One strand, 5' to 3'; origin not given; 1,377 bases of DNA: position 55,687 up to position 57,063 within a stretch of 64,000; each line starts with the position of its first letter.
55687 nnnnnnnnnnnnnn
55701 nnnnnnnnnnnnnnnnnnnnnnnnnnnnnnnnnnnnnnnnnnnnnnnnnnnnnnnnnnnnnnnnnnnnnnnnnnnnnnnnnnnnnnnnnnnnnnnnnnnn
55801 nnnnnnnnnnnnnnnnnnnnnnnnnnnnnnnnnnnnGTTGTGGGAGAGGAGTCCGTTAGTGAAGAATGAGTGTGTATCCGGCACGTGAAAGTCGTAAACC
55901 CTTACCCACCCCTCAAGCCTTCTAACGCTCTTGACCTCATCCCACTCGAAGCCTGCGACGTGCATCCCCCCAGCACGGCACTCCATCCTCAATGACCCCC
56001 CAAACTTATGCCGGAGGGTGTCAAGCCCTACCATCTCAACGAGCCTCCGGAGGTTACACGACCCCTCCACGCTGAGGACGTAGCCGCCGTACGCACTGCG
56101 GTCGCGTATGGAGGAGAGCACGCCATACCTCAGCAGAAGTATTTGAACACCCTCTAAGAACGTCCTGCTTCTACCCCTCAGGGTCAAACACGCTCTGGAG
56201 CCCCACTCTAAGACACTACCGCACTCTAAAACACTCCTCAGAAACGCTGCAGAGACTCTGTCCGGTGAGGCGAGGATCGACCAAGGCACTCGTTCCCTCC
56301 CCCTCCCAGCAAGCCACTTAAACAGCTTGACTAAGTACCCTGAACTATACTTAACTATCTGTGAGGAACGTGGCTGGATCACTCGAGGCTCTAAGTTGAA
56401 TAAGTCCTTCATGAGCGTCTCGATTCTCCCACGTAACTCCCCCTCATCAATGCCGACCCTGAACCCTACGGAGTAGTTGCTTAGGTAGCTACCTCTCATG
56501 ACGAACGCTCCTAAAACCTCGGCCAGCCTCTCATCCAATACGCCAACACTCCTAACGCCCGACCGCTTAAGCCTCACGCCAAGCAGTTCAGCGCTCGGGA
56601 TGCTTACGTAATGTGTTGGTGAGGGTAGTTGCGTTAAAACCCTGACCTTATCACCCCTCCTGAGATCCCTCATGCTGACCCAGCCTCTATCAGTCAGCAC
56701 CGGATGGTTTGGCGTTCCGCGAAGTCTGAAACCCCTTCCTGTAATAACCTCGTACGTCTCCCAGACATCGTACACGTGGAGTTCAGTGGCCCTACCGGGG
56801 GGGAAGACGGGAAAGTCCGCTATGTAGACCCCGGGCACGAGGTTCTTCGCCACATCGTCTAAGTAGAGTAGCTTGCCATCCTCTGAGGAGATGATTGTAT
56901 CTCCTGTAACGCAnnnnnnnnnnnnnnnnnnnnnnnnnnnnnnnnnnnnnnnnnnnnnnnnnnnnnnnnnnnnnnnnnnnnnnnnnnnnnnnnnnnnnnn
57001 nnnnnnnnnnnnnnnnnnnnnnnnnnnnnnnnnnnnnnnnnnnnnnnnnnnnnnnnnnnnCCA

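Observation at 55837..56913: Full-size intein splitting the P-loop of a RavA/MoxR-like AAA+ ATPase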

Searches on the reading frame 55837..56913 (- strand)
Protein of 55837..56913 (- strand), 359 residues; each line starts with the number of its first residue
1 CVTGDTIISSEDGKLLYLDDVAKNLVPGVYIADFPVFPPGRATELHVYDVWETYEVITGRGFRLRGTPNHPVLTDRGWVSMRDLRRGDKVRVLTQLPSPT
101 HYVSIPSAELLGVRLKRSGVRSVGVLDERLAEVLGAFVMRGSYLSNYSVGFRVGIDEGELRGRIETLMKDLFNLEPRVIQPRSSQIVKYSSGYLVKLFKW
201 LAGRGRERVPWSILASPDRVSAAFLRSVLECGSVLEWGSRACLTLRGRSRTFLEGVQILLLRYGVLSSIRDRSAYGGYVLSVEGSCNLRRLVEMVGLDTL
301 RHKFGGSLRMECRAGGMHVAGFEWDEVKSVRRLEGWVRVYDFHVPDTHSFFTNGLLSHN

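Call 5: search_protein_families(library=ncbifam, proteins=[window:55837-56913:-], max_evalue=1)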
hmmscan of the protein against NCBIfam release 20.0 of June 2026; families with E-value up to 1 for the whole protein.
seq(359 aa): 14 families
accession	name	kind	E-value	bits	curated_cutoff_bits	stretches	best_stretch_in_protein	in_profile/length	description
NF005852.0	PRK07773.1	equivalog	6.7e-14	51.1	780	2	50-298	450-697/886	replicative DNA helicase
NF011418.0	PRK14845.1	equivalog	3e-12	45.1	756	1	64-299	104-301/1049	translation initiation factor IF-2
NF006207.0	PRK08332.1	equivalog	7.1e-11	40.1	2400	1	55-359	950-1241/1684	vitamin B12-dependent ribonucleotide reductase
NF011287.0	PRK14698.1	equivalog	1.2e-09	36.7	1238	1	79-291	346-557/1017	V-type ATP synthase subunit A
NF038098.1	GyrA_w_intein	exception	2.3e-08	32.4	1850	2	206-301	321-417/1232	intein-containing DNA gyrase subunit A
NF003159.0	PRK04132.1-4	equivalog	6.9e-08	31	999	2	323-352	546-575/852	replication factor C small subunit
NF038162.1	RtcB_rel_intein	exception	1.4e-07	29.9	1150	2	52-92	149-189/961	intein-containing RtcB family protein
NF003157.0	PRK04132.1-2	equivalog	5.3e-07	27.9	1103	2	127-299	169-345/864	replication factor C small subunit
TIGR01443.1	intein_Cterm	domain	4.8e-06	26.6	15.6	1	339-359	2-23/24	intein C-terminal splicing region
NF003158.0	PRK04132.1-3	equivalog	0.00033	17.8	1750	1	323-354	522-553/1437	replication factor C small subunit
TIGR01445.1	intein_Nterm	domain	0.00085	20.3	24.5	1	1-74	1-83/83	intein N-terminal splicing region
NF007072.0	PRK09519.1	equivalog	0.022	13.1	1024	1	64-95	318-349/790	intein-containing recombinase RecA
NF045703.1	rSAM_Tes_intein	exception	0.022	12.5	1700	1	127-355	368-606/1040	tetraether lipid synthase Tes, intein-containing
TIGR00647.1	DNA_bind_WhiA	equivalog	0.12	11.6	44.1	1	128-198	18-88/304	DNA-binding protein WhiA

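Call 6: search_protein_families(library=pfam, proteins=[window:55837-56913:-], max_evalue=1)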
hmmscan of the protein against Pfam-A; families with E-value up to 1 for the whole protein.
seq(359 aa): 4 families
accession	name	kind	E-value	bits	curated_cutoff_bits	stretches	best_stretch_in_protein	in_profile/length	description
PF14890.11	Intein_splicing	-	3e-11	43.8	35.8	1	52-359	49-155/155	Intein splicing domain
PF14528.11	LAGLIDADG_3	-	4.6e-07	30.4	22.5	1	221-296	3-82/82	LAGLIDADG-like domain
PF07591.16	PT-HINT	-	0.12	13.1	27.7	0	64-90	61-87/137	Pretoxin HINT domain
PF10298.14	WhiA_N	-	0.25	11.9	23.4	1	128-196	3-71/86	WhiA N-terminal LAGLIDADG-like domain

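Call 12: search_solved_structures(query=window:55837-56913:-, max_evalue=0.01, show_alignments=2)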
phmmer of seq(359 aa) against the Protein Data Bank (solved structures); distinct sequences matched with E-value up to 0.01: 15.
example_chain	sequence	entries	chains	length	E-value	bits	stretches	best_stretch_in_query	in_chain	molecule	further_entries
7qss_A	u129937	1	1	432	4.9e-09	38.9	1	54-291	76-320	V-type ATP synthase alpha chain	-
7qsu_A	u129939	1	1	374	6.4e-09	38.5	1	54-291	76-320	V-ATPase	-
4e2u_A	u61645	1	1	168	7.7e-06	28.4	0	320-359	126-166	Pho radA intein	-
2lqm_A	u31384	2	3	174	8.2e-06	28.3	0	321-359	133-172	Pho radA intein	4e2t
6rpp_A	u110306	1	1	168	0.00044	22.6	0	322-358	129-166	Cell division control protein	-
7cfv_A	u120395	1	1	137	0.00044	22.6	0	326-359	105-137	Spl DnaX mini-intein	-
4o1r_A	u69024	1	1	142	0.001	21.4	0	322-359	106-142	Replicative DNA helicase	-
3ifj_A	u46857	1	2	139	0.001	21.4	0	62-94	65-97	Endonuclease PI-MtuI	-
2in0_A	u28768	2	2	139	0.0013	21.1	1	61-94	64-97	Endonuclease PI-MtuI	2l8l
2in8_A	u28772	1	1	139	0.0021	20.4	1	61-103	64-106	Endonuclease PI-MtuI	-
5k08_A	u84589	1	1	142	0.0022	20.3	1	61-102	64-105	RecA mini intein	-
5i0a_A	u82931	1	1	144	0.0022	20.3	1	61-98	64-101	Intein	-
2in9_A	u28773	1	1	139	0.0025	20.1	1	62-97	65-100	Endonuclease PI-MtuI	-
3igd_A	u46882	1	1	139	0.0025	20.1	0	61-94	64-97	Endonuclease PI-MtuI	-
2imz_A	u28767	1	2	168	0.0067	18.7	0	61-91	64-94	Endonuclease PI-MtuI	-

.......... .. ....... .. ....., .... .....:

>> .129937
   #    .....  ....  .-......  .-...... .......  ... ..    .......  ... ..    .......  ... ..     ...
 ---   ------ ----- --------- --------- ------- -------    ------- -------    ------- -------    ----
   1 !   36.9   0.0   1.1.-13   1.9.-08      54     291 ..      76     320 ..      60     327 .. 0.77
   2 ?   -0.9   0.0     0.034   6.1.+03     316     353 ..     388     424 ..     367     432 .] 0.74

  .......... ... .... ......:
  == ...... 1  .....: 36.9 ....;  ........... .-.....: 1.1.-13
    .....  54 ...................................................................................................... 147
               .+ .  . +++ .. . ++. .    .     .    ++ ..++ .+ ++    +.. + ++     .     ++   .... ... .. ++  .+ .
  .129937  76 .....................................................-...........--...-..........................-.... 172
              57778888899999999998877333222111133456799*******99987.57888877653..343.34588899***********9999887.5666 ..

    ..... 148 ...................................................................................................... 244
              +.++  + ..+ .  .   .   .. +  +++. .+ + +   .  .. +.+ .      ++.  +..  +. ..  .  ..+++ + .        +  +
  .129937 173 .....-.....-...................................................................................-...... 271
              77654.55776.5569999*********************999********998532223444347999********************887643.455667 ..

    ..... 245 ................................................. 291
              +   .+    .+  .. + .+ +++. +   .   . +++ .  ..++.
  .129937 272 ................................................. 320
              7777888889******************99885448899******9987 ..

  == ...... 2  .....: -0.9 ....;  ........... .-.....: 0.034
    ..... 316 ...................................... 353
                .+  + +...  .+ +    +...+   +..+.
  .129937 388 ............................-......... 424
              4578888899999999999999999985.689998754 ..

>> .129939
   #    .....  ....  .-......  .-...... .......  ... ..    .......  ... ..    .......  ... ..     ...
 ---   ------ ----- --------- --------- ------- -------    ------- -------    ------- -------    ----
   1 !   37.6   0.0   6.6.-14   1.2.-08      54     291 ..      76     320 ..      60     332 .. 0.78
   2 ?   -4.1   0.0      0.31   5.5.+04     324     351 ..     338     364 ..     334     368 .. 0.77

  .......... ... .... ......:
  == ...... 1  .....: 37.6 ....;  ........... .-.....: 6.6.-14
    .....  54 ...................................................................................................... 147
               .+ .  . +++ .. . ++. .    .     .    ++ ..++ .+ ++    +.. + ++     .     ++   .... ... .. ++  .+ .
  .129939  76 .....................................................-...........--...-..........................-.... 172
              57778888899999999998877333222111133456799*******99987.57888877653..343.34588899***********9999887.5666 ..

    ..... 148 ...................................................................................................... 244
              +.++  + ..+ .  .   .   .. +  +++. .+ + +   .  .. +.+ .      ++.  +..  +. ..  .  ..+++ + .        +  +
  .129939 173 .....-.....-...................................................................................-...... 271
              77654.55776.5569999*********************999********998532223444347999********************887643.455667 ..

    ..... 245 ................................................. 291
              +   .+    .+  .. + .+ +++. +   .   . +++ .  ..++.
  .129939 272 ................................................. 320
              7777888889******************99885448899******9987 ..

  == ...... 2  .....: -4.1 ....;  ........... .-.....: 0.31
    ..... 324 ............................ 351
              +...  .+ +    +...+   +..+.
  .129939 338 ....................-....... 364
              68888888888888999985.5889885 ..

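Call 33: predict_structure(alignment_id=A2)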
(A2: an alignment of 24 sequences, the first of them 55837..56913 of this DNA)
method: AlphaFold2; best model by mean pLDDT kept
length: 359 residues; sequences in the alignment: 24
mean_pLDDT: 90.6   pTM: 0.91
mean pLDDT of the five models: 90.6, 89.6, 89.4, 88.8, 88.4
residues with pLDDT >= 90: 270; 70-90: 63; 50-70: 22; < 50: 4
segments of 3 or more residues with pLDDT < 50: 314-316
pLDDT, mean of each block of 10 residues (from residue 1): 96 95 94 94 96 98 97 97 98 93 93 81 97 96 95 91 96 92 88 95 84 97 96 80 91 97 94 84 88 83 61 52 94 97 91 92
secondary structure, 60 per line:
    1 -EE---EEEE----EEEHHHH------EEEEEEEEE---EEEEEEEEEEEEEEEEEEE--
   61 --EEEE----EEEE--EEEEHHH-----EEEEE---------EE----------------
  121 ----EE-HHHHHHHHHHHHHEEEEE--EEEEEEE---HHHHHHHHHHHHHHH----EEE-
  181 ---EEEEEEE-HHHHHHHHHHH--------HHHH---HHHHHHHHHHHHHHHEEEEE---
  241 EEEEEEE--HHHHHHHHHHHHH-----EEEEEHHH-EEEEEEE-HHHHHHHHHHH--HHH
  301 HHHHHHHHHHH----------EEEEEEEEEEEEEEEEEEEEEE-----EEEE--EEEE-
elements in order: E7-10 E15-17 H18-21 E28-36 E40-58 E63-66 E71-74 E77-80 E89-93 H128-140 E141-145 E148-154 H158-172 E177-179 E184-190 H192-202 H211-214 H218-232 E233-237 E241-247 H250-262 E268-272 E277-283 H285-295 H298-311 E322-343 E349-352 E355-358

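Call 36: fold_search(model_id=the predicted structure, library=pdb)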
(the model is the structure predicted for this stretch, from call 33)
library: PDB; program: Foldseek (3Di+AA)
matches with E <= 10: 756; with E <= 0.001: 105
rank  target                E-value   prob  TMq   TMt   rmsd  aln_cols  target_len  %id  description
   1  7qss                  1.5e-25  1.00  0.75  0.63   9.1       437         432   19  Crystal structure of homing endonuclease-associated TliVMA intein (C1A) (released 2022-03-30)
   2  7qsu                  1.8e-25  1.00  0.75  0.73   5.0       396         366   20  Crystal structure of homing endonuclease-associated TliVMA intein (C1A, d333-339) (released 2022-03-30)
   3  7qst                  1.3e-20  1.00  0.64  0.63   6.4       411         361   18  Crystal structure of homing endonuclease-associated PhoVMA intein (C1A) (released 2022-03-30)
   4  2cw7                  5.9e-18  1.00  0.64  0.45  11.4       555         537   15  Crystal structure of intein homing endonuclease II (released 2006-04-18)
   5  1dq3                  1.9e-16  1.00  0.57  0.47   8.0       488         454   15  CRYSTAL STRUCTURE OF AN ARCHAEAL INTEIN-ENCODED HOMING ENDONUCLEASE PI-PFUI (released 2000-07-05)
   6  1jva_A                2.9e-12  1.00  0.51  0.44  10.7       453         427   11  CRYSTAL STRUCTURE OF THE VMA1-DERIVED ENDONUCLEASE BEARING THE N AND C EXTEIN PROPEPTIDES (released 2002-08-29)
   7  1vde_B                4.5e-12  1.00  0.52  0.45  10.5       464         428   12  PI-SCEI, A HOMING ENDONUCLEASE WITH PROTEIN SPLICING ACTIVITY (released 1998-04-08)
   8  1um2_A                2.1e-11  1.00  0.52  0.46  17.0       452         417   11  Crystal Structure of the Vma1-Derived Endonuclease with the Ligated Extein Segment (released 2004-09-22)
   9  1jva_B                2.4e-11  1.00  0.50  0.44  17.5       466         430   12  CRYSTAL STRUCTURE OF THE VMA1-DERIVED ENDONUCLEASE BEARING THE N AND C EXTEIN PROPEPTIDES (released 2002-08-29)
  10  1um2_B                2.7e-11  1.00  0.51  0.45  17.8       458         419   12  Crystal Structure of the Vma1-Derived Endonuclease with the Ligated Extein Segment (released 2004-09-22)
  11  1vde_A                2.8e-11  1.00  0.51  0.44  14.6       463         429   12  PI-SCEI, A HOMING ENDONUCLEASE WITH PROTEIN SPLICING ACTIVITY (released 1998-04-08)
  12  1ef0_A                3.5e-11  1.00  0.50  0.43  17.3       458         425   12  CRYSTAL STRUCTURE OF PI-SCEI MINIPRECURSOR (released 2000-06-07)
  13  1lws_A                1.4e-10  1.00  0.50  0.44  12.0       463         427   12  Crystal structure of the intein homing endonuclease PI-SceI bound to its recognition sequence (released 2002-09-27)
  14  1ef0_B                5.2e-10  1.00  0.49  0.46  10.8       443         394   12  CRYSTAL STRUCTURE OF PI-SCEI MINIPRECURSOR (released 2000-06-07)
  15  1lwt_A                1.6e-09  1.00  0.50  0.42  18.1       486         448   12  Crystal structure of the intein homing endonuclease PI-SceI bound to its substrate DNA (Ca2+ free) (released 2002-09-27)
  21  1am2                  4.8e-07  1.00  0.34  0.64  10.6       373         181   13  GYRA INTEIN FROM MYCOBACTERIUM XENOPI (released 1998-06-24)
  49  4oz6_A                3.4e-06  1.00  0.34  0.69   9.5       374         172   12  Structure of the Branched Intermediate in Protein Splicing (released 2014-05-14)
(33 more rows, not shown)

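Call 47: search_protein_representatives(protein=window:55837-56913:-)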
Query: 359 residues. Proteins with E-value up to 0.001 (for the whole library): 2524; up to 1e-10: 302; up to 1e-30: 9. The best 150 are listed.
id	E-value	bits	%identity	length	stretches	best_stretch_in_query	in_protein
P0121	6.5e-65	235.9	38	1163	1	1-359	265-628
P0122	3.7e-64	233.5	39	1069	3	1-359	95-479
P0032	7.6e-51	189.7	39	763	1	1-359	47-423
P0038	3.2e-43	164.6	42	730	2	1-104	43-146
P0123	5.3e-40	154.0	38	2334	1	1-359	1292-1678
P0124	2.4e-39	151.8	40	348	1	1-271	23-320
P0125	4.8e-32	127.8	33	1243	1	1-359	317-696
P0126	1.0e-31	126.7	30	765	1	1-359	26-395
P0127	6.0e-31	124.2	33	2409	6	1-338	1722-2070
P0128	2.2e-29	119.0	36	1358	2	124-359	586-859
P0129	2.4e-29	118.9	30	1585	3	1-359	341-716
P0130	4.6e-28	114.7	27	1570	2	1-359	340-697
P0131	1.2e-25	106.8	32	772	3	1-357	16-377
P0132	6.9e-25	104.2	29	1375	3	40-359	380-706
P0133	3.1e-24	102.1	30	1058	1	1-359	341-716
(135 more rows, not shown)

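Call 52: search_protein_families(library=pfam, proteins=[P0121, P0122, P0123, P0125, P0126], max_evalue=0.00001)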
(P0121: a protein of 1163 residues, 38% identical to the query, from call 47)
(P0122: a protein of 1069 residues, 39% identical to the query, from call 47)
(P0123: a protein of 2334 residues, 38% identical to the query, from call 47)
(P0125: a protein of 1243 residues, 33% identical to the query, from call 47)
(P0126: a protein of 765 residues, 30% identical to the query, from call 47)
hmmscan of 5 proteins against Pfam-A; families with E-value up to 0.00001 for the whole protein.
P0121 (1163 aa): 11 families
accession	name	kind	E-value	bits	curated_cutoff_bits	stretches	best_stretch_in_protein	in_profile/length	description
PF00004.35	AAA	-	2e-93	310.1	21.2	2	895-1024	1-129/131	ATPase family associated with various cellular activities (AAA)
PF17862.7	AAA_lid_3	-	1.8e-31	107.7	27.2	2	773-816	1-44/45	AAA+ lid domain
PF02359.24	CDC48_N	-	4.1e-24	85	35.1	1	12-95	1-84/85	Cell division protein 48 (CDC48), N-terminal domain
PF14528.11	LAGLIDADG_3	-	9.3e-23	80.7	22.5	1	482-563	2-81/82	LAGLIDADG-like domain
PF14890.11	Intein_splicing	-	2.6e-18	66.8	35.8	1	273-628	2-155/155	Intein splicing domain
PF02933.23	CDC48_2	-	3.4e-12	46.3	22.4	1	114-207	3-63/64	Cell division protein 48 (CDC48), domain 2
PF07724.20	AAA_2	-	2.2e-11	44.5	27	0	895-989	6-101/166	AAA domain (Cdc48 subfamily)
PF13173.12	AAA_14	-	7.2e-10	39.4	27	0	895-965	5-76/129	AAA domain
PF05496.18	RuvB_N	-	1.2e-09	38.6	27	0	894-928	35-69/159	Holliday junction DNA helicase RuvB P-loop domain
PF13191.12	AAA_16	-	1.8e-07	32.2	32.6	0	890-992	22-129/167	AAA ATPase domain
PF13401.12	AAA_22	-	4.3e-06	27.5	27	0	893-927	6-43/130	AAA domain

P0122 (1069 aa): 5 families
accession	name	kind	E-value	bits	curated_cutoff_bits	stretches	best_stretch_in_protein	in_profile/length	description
PF14890.11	Intein_splicing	-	1.2e-36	126.3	35.8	2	107-479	7-155/155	Intein splicing domain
PF14528.11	LAGLIDADG_3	-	2.4e-27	95.4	22.5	2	315-414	3-82/82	LAGLIDADG-like domain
PF07728.20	AAA_5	-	4.8e-14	53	22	1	840-963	14-139/139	AAA domain (dynein-related subfamily)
PF08406.16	CbbQ_C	-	6.4e-14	52.4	20.6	1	982-1064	1-82/85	CbbQ/NirQ/NorQ C-terminal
PF05204.19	Hom_end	-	1.8e-07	31.7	21.1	0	710-770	1-63/110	Homing endonuclease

P0123 (2334 aa): 2 families
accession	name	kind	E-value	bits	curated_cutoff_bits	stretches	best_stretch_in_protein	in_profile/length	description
PF14528.11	LAGLIDADG_3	-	3.7e-16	59.6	22.5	1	1513-1615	2-82/82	LAGLIDADG-like domain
PF14890.11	Intein_splicing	-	7.8e-14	52.2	35.8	1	1320-1678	29-155/155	Intein splicing domain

P0125 (1243 aa): 2 families
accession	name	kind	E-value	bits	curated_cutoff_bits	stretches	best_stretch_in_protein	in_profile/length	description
PF14528.11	LAGLIDADG_3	-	1.6e-21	76.8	22.5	1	550-632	2-82/82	LAGLIDADG-like domain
PF14890.11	Intein_splicing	-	1.8e-12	47.8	35.8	1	369-696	48-155/155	Intein splicing domain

P0126 (765 aa): 3 families
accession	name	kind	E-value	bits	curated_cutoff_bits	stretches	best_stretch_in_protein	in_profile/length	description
PF14890.11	Intein_splicing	-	2.5e-20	73.3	35.8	1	34-395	2-155/155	Intein splicing domain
PF14528.11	LAGLIDADG_3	-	1.6e-16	60.7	22.5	1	251-307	2-53/82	LAGLIDADG-like domain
PF07728.20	AAA_5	-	4.6e-07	30.4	22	1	396-515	8-139/139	AAA domain (dynein-related subfamily)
